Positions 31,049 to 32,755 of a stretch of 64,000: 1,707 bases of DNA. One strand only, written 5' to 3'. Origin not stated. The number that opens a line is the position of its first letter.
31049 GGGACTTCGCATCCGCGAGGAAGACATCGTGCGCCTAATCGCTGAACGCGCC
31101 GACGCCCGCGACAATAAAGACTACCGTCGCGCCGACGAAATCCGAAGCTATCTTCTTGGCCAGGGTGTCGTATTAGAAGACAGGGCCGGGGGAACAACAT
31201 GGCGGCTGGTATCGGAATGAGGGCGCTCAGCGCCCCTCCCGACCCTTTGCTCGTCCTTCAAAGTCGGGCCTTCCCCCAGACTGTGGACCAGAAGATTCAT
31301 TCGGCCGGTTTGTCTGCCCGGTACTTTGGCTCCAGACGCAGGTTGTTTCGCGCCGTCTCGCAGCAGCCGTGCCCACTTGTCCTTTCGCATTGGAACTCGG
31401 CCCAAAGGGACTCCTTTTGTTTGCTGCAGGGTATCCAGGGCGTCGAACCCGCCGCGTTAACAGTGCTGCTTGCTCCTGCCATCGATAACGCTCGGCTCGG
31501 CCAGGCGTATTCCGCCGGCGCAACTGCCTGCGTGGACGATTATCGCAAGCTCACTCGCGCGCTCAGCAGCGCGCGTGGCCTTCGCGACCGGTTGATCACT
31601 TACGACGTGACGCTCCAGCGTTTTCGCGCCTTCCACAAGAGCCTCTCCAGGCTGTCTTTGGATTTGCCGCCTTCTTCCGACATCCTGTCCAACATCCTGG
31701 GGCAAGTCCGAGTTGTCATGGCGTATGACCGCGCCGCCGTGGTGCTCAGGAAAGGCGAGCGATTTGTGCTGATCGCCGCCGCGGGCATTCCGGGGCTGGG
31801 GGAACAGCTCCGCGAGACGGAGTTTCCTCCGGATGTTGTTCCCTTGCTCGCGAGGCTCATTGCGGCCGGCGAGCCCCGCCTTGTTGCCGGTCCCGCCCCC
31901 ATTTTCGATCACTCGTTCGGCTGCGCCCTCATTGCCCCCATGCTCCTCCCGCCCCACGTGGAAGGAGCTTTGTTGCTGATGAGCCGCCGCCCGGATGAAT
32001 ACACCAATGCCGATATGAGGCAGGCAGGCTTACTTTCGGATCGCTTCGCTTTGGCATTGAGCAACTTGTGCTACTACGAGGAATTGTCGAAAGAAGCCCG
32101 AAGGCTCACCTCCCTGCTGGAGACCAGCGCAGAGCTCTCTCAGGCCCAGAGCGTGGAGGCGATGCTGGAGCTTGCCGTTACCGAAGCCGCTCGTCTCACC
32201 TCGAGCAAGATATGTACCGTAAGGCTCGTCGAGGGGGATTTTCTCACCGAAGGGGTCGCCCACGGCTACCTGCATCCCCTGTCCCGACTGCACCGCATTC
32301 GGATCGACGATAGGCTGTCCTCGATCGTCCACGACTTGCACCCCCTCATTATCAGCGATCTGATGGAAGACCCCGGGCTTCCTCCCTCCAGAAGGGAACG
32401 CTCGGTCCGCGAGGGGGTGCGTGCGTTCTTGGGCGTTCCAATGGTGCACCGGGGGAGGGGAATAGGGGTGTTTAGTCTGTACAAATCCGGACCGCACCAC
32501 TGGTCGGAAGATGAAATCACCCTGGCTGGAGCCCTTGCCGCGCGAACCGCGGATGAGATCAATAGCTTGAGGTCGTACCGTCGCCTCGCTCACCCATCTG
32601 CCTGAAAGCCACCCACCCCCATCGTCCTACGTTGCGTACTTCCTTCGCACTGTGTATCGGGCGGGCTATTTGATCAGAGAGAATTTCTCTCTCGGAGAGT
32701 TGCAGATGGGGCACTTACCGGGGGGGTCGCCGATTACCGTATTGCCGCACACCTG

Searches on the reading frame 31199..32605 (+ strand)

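Call 30: search_protein_families(library=pfam, proteins=[window:31199-32605:+], max_evalue=0.00001)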
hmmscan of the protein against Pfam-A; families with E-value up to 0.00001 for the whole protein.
window:31199-32605:+ (468 aa): 3 families
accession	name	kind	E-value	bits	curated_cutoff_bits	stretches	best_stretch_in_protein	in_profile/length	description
PF01590.32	GAF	-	8.6e-20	72.1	22.4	1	319-452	2-131/133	GAF domain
PF13185.12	GAF_2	-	6.4e-16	59.2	28.6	1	316-451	1-132/136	GAF domain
PF13492.12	GAF_3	-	3e-14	54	27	1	161-289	4-129/129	GAF domain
